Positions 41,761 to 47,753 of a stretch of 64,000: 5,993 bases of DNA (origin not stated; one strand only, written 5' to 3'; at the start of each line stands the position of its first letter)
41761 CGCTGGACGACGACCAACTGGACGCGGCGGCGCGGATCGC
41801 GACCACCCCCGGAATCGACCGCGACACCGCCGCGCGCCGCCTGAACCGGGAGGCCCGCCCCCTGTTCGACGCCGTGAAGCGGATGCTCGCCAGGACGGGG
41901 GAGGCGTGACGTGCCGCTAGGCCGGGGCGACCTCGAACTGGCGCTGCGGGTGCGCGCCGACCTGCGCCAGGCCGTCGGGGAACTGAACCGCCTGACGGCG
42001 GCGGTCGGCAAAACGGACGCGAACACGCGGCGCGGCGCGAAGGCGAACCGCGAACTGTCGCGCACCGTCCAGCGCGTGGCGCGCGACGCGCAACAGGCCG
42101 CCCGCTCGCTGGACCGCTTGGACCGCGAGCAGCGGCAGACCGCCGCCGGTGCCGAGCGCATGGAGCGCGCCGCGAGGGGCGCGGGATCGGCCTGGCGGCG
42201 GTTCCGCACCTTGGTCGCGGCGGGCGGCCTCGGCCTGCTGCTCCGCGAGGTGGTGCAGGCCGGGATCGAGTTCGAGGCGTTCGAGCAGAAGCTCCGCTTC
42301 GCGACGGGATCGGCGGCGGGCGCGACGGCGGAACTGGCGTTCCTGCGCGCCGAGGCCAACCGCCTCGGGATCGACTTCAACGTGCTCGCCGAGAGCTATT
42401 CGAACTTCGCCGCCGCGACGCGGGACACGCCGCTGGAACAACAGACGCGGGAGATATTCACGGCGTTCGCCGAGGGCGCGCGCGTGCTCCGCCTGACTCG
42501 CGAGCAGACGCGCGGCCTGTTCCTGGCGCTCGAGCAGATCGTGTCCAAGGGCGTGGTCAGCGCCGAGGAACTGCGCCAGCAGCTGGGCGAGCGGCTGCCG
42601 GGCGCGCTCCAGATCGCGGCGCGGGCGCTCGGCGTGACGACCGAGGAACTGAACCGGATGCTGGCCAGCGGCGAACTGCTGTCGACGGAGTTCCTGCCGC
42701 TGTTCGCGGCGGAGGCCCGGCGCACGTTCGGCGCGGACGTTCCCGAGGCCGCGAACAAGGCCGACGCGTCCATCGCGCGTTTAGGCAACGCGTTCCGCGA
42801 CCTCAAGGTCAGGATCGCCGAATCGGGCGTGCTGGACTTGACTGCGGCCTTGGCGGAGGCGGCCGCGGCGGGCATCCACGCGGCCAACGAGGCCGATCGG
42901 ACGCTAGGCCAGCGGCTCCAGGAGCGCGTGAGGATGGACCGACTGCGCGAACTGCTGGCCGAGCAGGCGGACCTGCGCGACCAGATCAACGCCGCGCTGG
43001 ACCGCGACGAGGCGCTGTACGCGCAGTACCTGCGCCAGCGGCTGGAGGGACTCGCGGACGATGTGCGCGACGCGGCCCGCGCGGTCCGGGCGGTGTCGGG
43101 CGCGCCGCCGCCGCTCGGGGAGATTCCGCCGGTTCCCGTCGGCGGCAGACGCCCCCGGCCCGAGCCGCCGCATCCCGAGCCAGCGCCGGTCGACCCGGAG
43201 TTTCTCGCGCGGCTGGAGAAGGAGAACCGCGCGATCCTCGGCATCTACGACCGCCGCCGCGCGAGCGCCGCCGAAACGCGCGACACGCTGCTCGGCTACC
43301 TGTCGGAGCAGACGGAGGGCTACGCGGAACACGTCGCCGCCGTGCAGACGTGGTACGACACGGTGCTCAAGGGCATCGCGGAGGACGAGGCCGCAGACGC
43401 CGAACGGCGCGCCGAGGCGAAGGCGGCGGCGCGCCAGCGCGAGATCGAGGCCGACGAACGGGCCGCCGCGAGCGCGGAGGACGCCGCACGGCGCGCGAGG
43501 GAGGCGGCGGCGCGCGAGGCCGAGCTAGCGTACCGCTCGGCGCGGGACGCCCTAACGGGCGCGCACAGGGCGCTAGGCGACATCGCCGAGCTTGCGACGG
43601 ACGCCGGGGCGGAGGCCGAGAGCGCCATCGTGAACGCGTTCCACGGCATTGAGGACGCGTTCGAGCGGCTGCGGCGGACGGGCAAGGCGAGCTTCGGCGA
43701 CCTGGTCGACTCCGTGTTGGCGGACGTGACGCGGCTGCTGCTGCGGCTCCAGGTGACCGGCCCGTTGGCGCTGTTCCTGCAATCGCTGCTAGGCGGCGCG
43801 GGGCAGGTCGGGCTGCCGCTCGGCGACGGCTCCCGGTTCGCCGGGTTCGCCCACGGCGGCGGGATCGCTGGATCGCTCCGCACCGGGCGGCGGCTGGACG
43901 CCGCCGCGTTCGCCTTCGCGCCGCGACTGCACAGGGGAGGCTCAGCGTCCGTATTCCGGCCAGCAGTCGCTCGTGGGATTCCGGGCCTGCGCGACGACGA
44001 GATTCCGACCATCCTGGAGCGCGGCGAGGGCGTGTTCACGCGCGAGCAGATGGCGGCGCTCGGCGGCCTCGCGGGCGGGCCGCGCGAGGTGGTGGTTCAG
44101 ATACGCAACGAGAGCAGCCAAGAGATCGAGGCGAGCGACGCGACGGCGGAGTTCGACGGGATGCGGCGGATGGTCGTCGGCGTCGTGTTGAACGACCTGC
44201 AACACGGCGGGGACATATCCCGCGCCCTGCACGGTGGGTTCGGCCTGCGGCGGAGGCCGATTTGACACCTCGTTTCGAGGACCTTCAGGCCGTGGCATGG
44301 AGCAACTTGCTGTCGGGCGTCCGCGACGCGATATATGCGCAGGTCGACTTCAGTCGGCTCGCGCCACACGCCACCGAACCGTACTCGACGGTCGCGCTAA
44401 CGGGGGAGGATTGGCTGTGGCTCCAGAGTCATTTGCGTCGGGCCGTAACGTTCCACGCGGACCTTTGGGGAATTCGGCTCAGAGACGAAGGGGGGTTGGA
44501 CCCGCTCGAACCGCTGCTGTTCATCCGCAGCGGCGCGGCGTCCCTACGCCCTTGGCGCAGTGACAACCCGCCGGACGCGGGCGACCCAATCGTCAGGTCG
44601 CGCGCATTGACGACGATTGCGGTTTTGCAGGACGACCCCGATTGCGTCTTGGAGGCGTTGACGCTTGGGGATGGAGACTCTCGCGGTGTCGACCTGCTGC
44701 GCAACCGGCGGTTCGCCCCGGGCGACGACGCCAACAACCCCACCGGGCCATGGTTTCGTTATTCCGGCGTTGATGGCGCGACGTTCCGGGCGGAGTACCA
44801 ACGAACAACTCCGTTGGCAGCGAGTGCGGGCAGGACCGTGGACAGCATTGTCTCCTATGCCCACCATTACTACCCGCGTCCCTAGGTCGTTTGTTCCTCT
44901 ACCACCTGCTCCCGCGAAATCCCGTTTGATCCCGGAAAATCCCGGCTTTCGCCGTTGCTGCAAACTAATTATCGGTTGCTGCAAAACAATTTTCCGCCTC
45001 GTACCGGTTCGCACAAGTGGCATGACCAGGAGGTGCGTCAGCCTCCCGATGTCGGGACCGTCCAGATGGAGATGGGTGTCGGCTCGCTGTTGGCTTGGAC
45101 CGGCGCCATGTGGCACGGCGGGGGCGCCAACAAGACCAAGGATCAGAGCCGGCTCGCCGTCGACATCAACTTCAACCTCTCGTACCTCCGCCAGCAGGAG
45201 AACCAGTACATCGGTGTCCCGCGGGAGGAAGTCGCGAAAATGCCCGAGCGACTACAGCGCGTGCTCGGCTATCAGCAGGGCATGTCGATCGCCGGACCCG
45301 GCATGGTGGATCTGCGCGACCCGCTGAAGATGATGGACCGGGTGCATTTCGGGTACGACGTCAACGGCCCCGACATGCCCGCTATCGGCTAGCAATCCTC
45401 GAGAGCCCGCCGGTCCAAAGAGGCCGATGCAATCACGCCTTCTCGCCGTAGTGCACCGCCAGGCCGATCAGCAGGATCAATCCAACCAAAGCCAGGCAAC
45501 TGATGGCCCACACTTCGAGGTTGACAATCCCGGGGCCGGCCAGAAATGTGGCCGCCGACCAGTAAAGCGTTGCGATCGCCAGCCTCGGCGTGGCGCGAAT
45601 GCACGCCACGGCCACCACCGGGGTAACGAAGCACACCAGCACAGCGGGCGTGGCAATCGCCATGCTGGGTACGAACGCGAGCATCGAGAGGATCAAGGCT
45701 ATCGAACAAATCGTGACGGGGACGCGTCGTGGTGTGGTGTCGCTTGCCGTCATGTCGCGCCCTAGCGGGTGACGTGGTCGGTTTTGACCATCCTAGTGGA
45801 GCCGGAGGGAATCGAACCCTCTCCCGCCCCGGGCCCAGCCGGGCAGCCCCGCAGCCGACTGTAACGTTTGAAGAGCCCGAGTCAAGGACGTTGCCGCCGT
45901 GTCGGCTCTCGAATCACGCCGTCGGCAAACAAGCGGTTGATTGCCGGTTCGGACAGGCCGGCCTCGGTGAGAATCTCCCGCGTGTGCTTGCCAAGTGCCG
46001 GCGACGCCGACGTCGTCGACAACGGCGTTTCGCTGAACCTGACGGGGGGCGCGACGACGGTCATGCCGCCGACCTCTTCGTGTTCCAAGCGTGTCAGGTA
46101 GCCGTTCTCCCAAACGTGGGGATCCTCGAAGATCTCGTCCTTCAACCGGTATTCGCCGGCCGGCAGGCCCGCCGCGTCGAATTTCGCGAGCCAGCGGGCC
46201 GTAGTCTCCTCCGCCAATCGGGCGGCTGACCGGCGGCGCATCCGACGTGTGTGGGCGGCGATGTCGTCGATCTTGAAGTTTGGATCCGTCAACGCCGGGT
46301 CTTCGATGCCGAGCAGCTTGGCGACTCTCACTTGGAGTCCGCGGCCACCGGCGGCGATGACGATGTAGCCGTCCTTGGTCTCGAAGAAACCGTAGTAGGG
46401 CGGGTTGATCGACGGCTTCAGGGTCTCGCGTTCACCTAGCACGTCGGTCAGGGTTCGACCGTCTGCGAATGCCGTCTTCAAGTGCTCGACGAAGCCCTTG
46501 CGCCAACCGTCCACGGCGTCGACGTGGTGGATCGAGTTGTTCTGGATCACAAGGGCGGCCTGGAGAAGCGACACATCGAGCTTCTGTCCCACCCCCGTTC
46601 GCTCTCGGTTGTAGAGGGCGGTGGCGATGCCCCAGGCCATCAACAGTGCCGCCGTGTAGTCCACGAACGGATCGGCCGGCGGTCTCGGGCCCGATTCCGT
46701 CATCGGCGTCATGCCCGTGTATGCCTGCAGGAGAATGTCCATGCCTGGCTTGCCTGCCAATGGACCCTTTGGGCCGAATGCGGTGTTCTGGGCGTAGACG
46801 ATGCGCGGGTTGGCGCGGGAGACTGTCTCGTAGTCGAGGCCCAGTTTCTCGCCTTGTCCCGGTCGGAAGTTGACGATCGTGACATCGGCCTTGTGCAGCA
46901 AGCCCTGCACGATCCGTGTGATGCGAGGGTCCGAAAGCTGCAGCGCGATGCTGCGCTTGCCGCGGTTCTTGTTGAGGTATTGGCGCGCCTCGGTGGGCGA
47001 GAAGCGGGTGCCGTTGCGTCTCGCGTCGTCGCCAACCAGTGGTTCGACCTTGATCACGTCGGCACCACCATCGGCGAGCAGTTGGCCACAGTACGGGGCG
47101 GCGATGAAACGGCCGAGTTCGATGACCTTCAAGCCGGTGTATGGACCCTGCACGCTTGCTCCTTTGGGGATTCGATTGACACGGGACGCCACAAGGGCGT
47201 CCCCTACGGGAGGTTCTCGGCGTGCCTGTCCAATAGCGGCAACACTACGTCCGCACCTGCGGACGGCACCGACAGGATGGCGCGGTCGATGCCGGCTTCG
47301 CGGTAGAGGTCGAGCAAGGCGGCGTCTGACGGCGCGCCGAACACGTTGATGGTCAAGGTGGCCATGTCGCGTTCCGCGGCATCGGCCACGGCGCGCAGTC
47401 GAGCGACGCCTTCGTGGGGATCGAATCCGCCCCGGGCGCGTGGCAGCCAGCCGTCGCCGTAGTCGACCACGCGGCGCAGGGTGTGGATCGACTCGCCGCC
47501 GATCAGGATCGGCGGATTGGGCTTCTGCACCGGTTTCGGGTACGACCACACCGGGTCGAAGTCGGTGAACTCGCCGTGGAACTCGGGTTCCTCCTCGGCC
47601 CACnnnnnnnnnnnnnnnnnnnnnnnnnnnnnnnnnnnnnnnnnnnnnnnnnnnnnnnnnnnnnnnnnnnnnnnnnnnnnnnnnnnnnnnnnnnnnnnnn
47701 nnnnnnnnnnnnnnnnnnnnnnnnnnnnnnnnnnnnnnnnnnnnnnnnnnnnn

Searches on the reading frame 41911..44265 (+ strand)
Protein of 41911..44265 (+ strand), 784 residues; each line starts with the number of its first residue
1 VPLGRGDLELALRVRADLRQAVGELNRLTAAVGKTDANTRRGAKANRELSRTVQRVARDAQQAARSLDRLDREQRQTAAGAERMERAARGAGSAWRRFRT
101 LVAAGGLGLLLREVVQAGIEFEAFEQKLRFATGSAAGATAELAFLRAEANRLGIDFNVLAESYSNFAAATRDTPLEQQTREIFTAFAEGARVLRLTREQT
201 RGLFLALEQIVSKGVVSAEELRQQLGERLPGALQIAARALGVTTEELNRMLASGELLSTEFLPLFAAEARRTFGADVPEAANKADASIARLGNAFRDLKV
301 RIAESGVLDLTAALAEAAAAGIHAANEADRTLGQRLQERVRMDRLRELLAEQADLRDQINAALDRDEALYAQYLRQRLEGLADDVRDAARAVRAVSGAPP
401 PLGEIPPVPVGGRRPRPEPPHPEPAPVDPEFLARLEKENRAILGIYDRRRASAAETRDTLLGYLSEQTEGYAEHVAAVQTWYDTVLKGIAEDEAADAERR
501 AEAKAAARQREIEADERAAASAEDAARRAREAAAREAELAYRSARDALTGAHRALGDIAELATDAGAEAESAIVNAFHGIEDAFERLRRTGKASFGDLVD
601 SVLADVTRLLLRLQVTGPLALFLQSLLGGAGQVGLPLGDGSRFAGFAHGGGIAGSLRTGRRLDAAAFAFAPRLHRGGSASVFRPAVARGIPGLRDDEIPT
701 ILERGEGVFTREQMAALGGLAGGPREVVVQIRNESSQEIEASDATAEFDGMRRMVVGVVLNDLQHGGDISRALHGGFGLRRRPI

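Call 15: search_protein_families(library=pfam, proteins=[window:41911-44265:+])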
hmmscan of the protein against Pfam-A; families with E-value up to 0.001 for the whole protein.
window:41911-44265:+ (784 aa): 2 families
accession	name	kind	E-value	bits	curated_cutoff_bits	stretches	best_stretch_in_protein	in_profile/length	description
PF20155.4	TMP_3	-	1.2e-27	97.3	41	1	112-299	1-187/192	Tape measure protein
PF09718.15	Tape_meas_lam_C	-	1.6e-16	60.5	23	1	546-620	2-76/76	Lambda phage tail tape-measure protein (Tape_meas_lam_C)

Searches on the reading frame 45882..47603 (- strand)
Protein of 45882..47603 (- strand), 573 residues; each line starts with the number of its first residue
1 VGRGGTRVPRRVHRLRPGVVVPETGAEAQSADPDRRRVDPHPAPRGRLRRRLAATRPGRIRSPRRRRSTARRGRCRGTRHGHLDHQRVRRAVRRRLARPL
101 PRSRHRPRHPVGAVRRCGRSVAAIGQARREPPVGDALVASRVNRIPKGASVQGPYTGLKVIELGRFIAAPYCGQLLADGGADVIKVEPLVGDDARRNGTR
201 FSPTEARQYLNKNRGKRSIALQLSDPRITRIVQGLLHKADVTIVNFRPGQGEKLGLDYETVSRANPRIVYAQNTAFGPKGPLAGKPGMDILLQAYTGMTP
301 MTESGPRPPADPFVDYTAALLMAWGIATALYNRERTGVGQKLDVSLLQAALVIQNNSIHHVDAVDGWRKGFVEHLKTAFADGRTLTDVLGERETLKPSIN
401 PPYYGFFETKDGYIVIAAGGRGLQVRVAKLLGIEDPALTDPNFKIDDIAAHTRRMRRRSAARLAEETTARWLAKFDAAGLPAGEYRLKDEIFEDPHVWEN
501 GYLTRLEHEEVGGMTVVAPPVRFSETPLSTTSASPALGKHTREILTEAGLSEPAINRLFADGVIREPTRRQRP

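Call 15: search_protein_families(library=pfam, proteins=[window:45882-47603:-])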
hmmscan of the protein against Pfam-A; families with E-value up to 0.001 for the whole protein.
window:45882-47603:- (573 aa): 1 family
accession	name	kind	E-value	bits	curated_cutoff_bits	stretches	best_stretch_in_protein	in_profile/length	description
PF02515.22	CoA_transf_3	-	3e-92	310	23.3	1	156-541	2-366/366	CoA-transferase family III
